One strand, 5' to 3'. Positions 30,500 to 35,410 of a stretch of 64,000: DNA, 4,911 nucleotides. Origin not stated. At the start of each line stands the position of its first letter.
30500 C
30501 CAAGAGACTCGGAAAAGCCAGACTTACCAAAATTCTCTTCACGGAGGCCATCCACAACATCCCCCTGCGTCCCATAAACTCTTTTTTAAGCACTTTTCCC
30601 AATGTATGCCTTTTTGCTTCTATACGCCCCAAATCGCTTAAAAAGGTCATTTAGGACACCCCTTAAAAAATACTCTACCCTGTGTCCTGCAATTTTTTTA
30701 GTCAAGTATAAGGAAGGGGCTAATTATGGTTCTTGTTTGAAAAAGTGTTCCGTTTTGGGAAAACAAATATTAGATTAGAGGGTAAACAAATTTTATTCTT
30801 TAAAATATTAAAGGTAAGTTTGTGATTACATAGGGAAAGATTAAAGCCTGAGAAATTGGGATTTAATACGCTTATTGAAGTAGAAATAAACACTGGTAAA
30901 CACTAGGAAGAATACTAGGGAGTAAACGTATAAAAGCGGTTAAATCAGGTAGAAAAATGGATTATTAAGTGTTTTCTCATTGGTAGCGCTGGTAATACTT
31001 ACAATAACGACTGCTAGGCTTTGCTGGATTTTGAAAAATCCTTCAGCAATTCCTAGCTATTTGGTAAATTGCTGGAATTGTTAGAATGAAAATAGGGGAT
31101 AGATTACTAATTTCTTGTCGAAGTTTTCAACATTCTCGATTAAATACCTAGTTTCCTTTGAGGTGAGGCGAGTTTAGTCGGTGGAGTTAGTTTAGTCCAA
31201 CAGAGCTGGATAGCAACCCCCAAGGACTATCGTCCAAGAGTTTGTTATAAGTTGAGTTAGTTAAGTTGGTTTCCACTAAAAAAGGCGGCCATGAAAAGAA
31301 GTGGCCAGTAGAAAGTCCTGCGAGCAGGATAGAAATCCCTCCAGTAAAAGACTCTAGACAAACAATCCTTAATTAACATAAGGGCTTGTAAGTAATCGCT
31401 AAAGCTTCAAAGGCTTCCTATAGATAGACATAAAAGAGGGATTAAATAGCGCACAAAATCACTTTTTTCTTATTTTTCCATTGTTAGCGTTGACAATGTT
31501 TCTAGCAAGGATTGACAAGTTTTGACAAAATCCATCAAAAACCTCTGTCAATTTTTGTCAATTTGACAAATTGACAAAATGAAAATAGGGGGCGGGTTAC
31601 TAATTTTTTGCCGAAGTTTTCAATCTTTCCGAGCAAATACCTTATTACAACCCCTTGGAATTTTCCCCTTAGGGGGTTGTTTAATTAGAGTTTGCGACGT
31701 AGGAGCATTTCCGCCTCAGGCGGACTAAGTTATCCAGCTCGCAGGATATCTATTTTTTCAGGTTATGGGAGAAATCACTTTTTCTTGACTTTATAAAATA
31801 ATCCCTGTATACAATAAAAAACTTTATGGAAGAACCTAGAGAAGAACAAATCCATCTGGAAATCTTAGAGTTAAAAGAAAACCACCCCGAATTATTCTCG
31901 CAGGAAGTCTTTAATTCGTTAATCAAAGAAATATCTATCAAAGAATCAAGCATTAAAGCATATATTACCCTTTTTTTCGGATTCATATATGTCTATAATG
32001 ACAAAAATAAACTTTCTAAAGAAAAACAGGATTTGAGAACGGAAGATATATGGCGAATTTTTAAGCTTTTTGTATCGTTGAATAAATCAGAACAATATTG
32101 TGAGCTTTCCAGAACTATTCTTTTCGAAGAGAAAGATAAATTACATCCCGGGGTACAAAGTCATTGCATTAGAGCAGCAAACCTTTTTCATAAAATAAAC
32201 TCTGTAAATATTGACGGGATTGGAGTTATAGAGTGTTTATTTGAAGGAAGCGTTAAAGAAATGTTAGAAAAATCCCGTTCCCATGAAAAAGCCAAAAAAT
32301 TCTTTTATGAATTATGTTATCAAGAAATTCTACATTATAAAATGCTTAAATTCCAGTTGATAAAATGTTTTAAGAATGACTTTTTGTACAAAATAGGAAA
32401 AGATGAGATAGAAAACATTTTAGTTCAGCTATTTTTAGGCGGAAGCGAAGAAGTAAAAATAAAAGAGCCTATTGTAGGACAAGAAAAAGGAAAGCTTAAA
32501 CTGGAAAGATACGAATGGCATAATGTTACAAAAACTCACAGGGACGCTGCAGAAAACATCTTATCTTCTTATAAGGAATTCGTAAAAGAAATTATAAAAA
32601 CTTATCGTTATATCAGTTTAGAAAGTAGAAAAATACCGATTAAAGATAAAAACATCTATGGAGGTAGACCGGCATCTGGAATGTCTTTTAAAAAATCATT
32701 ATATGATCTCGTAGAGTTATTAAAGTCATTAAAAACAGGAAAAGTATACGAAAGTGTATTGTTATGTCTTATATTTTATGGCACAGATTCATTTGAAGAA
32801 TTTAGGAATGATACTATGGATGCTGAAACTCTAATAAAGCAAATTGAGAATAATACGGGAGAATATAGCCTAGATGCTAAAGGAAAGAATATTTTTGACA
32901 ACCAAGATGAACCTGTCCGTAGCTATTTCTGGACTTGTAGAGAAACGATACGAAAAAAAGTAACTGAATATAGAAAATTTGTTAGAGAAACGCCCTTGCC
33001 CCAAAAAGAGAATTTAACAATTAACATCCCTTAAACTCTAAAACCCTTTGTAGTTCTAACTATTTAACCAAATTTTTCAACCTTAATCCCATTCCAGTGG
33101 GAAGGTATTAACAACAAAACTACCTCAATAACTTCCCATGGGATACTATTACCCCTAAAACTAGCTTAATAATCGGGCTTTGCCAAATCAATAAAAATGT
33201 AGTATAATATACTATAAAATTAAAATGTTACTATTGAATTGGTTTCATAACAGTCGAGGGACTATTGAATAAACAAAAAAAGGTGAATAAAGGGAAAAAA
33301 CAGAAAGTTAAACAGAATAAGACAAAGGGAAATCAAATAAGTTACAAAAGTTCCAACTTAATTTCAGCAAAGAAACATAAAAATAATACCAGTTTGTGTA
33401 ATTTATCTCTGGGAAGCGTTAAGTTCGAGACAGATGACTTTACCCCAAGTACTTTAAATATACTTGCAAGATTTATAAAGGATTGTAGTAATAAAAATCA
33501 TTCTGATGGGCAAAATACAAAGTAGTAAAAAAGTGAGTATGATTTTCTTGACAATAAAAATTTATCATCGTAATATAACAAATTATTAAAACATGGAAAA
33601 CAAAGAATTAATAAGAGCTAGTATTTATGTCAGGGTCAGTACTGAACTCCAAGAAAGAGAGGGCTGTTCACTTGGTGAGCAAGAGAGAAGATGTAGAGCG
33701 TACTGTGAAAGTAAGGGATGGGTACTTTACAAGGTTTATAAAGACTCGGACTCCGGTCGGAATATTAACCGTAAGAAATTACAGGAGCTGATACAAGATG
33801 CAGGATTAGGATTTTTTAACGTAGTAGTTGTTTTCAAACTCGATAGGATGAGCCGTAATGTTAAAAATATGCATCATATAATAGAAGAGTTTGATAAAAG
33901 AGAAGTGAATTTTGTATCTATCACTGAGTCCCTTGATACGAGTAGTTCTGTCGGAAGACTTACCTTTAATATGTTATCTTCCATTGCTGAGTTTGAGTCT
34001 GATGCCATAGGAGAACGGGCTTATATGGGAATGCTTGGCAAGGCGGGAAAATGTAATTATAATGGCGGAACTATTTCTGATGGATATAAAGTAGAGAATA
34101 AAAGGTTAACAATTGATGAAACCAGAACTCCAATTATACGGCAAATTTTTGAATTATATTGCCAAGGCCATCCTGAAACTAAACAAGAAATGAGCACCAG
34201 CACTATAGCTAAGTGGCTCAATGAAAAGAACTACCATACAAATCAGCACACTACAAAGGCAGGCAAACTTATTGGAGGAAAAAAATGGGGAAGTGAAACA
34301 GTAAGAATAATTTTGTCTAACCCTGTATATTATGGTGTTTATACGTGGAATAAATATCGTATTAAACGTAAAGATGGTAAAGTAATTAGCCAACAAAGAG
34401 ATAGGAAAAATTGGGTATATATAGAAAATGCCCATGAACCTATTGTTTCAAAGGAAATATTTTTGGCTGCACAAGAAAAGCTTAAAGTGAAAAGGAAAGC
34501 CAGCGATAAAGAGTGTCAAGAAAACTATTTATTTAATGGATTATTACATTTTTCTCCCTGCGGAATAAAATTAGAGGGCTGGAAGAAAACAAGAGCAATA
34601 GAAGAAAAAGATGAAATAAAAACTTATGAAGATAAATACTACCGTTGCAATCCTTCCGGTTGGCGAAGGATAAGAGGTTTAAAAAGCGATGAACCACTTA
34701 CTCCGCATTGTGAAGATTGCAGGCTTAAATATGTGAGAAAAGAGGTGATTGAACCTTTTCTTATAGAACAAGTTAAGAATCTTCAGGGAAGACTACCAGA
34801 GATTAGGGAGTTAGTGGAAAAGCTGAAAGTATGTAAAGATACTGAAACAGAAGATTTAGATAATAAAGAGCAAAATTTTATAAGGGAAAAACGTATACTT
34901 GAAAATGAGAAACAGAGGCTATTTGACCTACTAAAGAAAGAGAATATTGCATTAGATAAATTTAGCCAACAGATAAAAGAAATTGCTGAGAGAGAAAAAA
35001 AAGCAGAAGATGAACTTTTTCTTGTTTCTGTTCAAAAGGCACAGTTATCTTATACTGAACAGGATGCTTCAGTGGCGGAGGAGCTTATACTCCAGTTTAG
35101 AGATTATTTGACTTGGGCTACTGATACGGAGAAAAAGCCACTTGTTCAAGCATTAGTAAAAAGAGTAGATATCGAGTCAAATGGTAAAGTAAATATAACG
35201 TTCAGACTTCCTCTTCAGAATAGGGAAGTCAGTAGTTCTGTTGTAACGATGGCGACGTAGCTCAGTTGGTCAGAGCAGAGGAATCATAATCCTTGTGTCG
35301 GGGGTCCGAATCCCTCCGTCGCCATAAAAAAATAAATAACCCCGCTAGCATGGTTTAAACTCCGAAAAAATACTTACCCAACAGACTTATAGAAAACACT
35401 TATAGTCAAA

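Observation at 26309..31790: Two paralogous noncoding modules with parallel iteron arrays of different sequence (TTGAACN x8 versus TTGACAA x7)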

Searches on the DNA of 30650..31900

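Call 27: search_rna_families(source=window, start=30650, end=31900, threshold=evalue, max_evalue=5, show_alignments=3)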
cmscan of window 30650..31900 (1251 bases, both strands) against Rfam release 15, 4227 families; matches with E-value up to 5: 1.
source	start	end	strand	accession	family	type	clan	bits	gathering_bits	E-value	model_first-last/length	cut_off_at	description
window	31179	31220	-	RF00023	tmRNA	Gene;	CL00001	8.4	47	0.73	1-374/374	no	transfer-messenger RNA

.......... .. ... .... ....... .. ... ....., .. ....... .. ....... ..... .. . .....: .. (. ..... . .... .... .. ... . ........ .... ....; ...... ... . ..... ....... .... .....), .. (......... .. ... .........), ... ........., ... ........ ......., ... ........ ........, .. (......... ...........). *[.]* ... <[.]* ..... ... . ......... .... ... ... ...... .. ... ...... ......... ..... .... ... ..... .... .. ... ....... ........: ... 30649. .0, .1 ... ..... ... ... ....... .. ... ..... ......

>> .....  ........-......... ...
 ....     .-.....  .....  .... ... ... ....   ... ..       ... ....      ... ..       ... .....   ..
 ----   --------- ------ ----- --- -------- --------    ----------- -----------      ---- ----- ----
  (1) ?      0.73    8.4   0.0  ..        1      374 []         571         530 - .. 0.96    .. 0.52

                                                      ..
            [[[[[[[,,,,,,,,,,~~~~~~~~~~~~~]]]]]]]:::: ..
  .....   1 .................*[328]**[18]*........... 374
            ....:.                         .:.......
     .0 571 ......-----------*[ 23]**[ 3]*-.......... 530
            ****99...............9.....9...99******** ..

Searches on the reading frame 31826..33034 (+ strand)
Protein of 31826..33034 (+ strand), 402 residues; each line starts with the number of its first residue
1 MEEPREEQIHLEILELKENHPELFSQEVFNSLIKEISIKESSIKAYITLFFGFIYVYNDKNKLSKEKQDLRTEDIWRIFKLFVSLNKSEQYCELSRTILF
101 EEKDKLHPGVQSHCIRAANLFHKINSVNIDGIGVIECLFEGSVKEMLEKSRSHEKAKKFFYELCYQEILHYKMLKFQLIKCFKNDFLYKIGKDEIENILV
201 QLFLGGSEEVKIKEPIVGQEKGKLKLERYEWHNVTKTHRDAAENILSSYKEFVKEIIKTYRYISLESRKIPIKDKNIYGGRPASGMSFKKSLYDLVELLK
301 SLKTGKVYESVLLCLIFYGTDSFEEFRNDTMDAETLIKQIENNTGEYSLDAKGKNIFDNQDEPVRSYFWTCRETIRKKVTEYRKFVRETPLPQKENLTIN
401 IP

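Call 7: search_protein_families(library=pfam, proteins=[window:31826-33034:+], max_evalue=0.01)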
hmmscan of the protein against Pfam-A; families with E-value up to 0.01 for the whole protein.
window:31826-33034:+ (402 aa): 0 families

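Call 30: find_homologous_proteins(query=window:31826-33031:+, max_evalue=0.001)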
Query window:31826-33031:+ (402 aa): 1 proteins with E <= 0.001 among 3434 candidates.
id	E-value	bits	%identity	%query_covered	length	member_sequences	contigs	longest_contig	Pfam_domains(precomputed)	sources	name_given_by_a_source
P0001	2.5e-263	891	100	100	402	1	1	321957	-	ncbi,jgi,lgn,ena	ncbi:MAG: hypothetical protein WC614_01605 [bacterium]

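Call 42: find_encoding_contigs(protein=P0001, flank=10000, max_places=6)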
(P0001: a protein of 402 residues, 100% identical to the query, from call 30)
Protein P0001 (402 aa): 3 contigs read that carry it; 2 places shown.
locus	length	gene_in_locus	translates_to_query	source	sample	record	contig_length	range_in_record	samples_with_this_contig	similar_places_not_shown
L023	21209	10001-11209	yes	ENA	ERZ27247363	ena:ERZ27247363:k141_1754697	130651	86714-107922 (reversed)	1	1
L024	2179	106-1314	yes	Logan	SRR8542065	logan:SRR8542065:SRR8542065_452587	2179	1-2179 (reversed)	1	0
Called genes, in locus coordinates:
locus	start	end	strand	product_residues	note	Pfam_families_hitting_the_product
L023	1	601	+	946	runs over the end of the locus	PF04313:HSDR_N (faint), PF02384:N6_Mtase, PF01170:UPF0020 (weak), PF20473:MmeI_Mtase, PF07669:Eco57I, PF12950:TaqI_C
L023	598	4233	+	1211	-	PF01637:ATPase_2 (faint), PF07693:KAP_NTPase, PF13401:AAA_22 (weak), PF13385:Laminin_G_3 (weak)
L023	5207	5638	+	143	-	-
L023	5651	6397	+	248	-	-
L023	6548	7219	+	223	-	-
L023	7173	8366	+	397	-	PF05593:RHS_repeat (faint)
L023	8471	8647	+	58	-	-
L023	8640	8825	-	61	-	-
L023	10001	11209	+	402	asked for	-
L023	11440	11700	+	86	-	-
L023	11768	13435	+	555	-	PF00239:Resolvase, PF07508:Recombinase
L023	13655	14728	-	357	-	PF02746:MR_MLE_N, PF13378:MR_MLE_C, PF07476:MAAL_C (weak)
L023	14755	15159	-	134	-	PF01597:GCV_H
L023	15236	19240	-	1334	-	PF01364:Peptidase_C25, PF13860:FlgD_ig (faint)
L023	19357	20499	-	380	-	PF02481:DNA_processg_A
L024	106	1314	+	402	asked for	-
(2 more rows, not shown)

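Call 49: search_protein_families(library=phrogs, proteins=[window:31826-33034:+], max_evalue=0.01)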
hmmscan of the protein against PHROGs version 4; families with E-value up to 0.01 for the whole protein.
window:31826-33034:+ (402 aa): 0 families

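Call 50: search_protein_families(library=ncbifam, proteins=[window:31826-33034:+], max_evalue=0.01)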
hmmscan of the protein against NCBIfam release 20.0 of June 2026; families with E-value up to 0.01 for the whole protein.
window:31826-33034:+ (402 aa): 0 families

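Call 60: predict_structure(protein=window:31826-33031:+)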
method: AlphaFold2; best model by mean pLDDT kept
length: 402 residues; sequences in the alignment: 1
mean_pLDDT: 37.0   pTM: 0.23
mean pLDDT of the five models: 37.0, 33.9, 33.9, 33.8, 32.2
residues with pLDDT >= 90: 0; 70-90: 0; 50-70: 16; < 50: 386
segments of 3 or more residues with pLDDT < 50: 1-230, 232-334, 344-353, 359-368, 374-376, 378-402
pLDDT, mean of each block of 10 residues (from residue 1): 32 36 37 30 29 28 31 35 34 35 36 39 33 33 34 38 37 35 35 42 40 39 43 44 39 35 27 29 32 37 37 39 43 49 47 48 46 49 39 31 28
secondary structure, 60 per line:
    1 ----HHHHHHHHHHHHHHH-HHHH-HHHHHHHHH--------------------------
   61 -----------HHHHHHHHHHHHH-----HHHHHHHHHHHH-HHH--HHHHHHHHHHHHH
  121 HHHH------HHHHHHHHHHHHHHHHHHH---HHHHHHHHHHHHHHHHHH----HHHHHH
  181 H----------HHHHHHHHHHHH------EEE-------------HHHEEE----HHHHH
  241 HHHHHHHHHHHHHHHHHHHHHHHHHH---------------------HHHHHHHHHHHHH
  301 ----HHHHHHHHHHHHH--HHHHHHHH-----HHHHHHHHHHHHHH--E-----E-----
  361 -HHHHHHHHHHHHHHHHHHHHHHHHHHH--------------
elements in order: H5-19 H21-24 H26-34 H72-84 H90-101 H108-124 H131-149 H153-170 H175-181 H192-203 E210-212 E229-231 H236-266 H288-300 H305-317 H320-327 H333-346 H362-388
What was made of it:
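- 31826..33034 (+): 402-aa orphan ORF driven by the module 2 promoter. AlphaFold2 pLDDT 37 (call 60).
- Tried and rejected: The AlphaFold2 single-sequence model was unusable (pLDDT 37, call 60), so no fold search was run.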

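Call 62: search_protein_representatives(protein=window:31826-33031:+)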
Query: 402 residues. Proteins with E-value up to 0.001 (for the whole library): 1; up to 1e-10: 1; up to 1e-30: 1. The best 1 are listed.
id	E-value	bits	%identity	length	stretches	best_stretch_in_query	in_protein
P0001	7.8e-264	891.3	100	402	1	1-402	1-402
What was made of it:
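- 31826..33034 (+): It matches only itself in two exhaustive protein searches (calls 30, 62).
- Tried and rejected: Two exhaustive homology searches returned only the query itself (calls 30, 62).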

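Call 89: search_protein_families(library=padloc, proteins=[window:31826-33034:+], max_evalue=0.01)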
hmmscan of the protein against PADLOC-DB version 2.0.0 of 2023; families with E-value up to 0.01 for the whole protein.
window:31826-33034:+ (402 aa): 0 families
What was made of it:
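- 31826..33034 (+): No family hits (calls 7, 49, 50, 89).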

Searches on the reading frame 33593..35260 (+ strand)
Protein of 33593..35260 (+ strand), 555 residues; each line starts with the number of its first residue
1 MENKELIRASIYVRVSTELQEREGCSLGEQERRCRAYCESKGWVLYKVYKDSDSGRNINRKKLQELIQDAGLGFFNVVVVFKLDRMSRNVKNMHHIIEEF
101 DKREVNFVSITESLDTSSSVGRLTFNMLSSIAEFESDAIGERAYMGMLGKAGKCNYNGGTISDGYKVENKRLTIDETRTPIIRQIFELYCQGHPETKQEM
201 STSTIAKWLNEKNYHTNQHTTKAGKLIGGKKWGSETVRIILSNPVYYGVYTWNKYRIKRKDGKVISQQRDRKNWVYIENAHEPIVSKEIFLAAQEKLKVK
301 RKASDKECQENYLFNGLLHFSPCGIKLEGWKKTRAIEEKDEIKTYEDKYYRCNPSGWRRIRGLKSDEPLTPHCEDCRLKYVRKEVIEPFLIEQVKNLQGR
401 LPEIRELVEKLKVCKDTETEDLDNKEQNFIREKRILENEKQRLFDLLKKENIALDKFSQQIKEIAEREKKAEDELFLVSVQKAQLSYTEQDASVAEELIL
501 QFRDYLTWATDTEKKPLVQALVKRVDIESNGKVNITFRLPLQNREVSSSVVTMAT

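Call 7: search_protein_families(library=pfam, proteins=[window:33593-35260:+], max_evalue=0.01)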
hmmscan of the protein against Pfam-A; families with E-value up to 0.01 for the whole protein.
window:33593-35260:+ (555 aa): 2 families
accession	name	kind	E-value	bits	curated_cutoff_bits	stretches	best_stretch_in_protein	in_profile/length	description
PF00239.26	Resolvase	-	2.5e-34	118.9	23.3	1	11-150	3-139/145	Resolvase, N terminal domain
PF07508.19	Recombinase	-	2.9e-24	85.7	21.1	1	178-298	3-100/102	Recombinase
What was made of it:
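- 33593..35260 (+): Large serine recombinase. Its stop overlaps the 5' end of tRNA-Met. Resolvase and Recombinase domains (call 7).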

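Call 50: search_protein_families(library=ncbifam, proteins=[window:33593-35260:+], max_evalue=0.01)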
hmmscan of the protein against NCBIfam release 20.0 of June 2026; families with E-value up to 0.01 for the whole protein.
window:33593-35260:+ (555 aa): 6 families
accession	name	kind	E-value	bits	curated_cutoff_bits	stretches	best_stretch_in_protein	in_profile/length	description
NF047343.1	SCCmet_CcrB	equivalog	1.5e-48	165.8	900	1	6-539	6-504/542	cassette chromosome recombinase CcrB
NF047347.1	SCCmet_CcrC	equivalog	4.6e-36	124.4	900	1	9-535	5-512/558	cassette chromosome recombinase CcrC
NF041201.1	recomb_XisF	equivalog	5.5e-36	124.5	375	1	12-445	4-432/465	fdxN element excision recombinase XisF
NF047344.1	SCCmet_CcrA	equivalog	2.2e-23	83.1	700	1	9-216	4-208/442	cassette chromosome recombinase CcrA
NF033518.0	transpos_IS607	equivalog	2.6e-11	43.4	110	1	6-110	53-152/187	IS607 family transposase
NF049883.1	resolv_YneB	equivalog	1.3e-07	31.3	175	1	9-116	2-107/211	YneB family resolvase-like protein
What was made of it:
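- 33593..35260 (+): CcrB/XisF-like, below the curated cut-offs (call 50).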

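Call 68: find_homologous_proteins(query=window:33593-35257:+, max_evalue=1e-30)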
Query window:33593-35257:+ (555 aa): 66 proteins with E <= 1e-30 among 8000 candidates.
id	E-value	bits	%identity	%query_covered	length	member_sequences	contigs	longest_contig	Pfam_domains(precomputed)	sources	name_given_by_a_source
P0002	0.0e+0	1247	100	100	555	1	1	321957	PF07508.20,PF00239.27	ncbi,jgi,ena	ncbi:MAG: recombinase family protein [bacterium]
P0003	2.5e-202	691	57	99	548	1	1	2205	PF07508.20,PF00239.27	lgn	-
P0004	2.1e-185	636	53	99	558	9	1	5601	PF07508.20,PF00239.27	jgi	-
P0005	8.9e-159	548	54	83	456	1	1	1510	PF07508.20,PF00239.27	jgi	jgi:site-specific DNA recombinase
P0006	3.8e-50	189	36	58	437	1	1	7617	PF07508.20,PF00239.27,PF13408.13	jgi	jgi:site-specific DNA recombinase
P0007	2.9e-42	163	31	95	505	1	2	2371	PF07508.20,PF00239.27,PF13408.13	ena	-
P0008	1.0e-41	161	31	96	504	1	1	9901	PF07508.20,PF00239.27,PF13408.13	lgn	-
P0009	4.4e-41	159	28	95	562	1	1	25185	PF07508.20,PF00239.27,PF13408.13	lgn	-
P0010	6.2e-40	156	28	97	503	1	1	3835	PF07508.20,PF00239.27,PF13408.13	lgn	-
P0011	9.7e-40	155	27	97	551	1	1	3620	PF07508.20,PF00239.27,PF13408.13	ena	-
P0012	2.3e-39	154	29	96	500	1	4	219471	PF07508.20,PF00239.27,PF13408.13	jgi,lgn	jgi:site-specific DNA recombinase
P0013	8.3e-39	152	31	73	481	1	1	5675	PF07508.20,PF00239.27,PF13408.13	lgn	-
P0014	1.2e-38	151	30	95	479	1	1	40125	PF07508.20,PF00239.27,PF13408.13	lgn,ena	-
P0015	1.7e-38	151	29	84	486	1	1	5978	PF07508.20,PF00239.27,PF13408.13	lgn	-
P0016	3.8e-38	150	29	95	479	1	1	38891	PF07508.20,PF00239.27,PF13408.13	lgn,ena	-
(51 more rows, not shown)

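Call 69: find_encoding_contigs(protein=P0004, flank=10000, max_places=6)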
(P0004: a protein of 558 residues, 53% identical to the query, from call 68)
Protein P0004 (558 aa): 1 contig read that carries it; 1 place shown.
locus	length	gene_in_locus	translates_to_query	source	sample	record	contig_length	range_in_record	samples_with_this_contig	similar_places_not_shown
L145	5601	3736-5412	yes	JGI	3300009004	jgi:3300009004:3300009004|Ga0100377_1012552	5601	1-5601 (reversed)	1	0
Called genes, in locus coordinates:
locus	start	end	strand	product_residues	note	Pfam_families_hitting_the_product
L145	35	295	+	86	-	-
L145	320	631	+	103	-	-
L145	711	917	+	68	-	-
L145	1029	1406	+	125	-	-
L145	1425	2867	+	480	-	PF00899:ThiF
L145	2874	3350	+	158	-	-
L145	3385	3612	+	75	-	-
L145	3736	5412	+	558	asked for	PF00239:Resolvase, PF07508:Recombinase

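Call 70: find_encoding_contigs(protein=P0003, flank=10000, max_places=4)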
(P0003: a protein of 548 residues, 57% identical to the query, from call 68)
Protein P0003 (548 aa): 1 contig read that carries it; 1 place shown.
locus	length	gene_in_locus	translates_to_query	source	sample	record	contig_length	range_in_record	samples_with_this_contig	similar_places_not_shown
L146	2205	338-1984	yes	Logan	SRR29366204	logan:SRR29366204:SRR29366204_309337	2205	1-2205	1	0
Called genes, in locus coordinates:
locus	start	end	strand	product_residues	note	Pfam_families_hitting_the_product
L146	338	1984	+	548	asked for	PF00239:Resolvase, PF07508:Recombinase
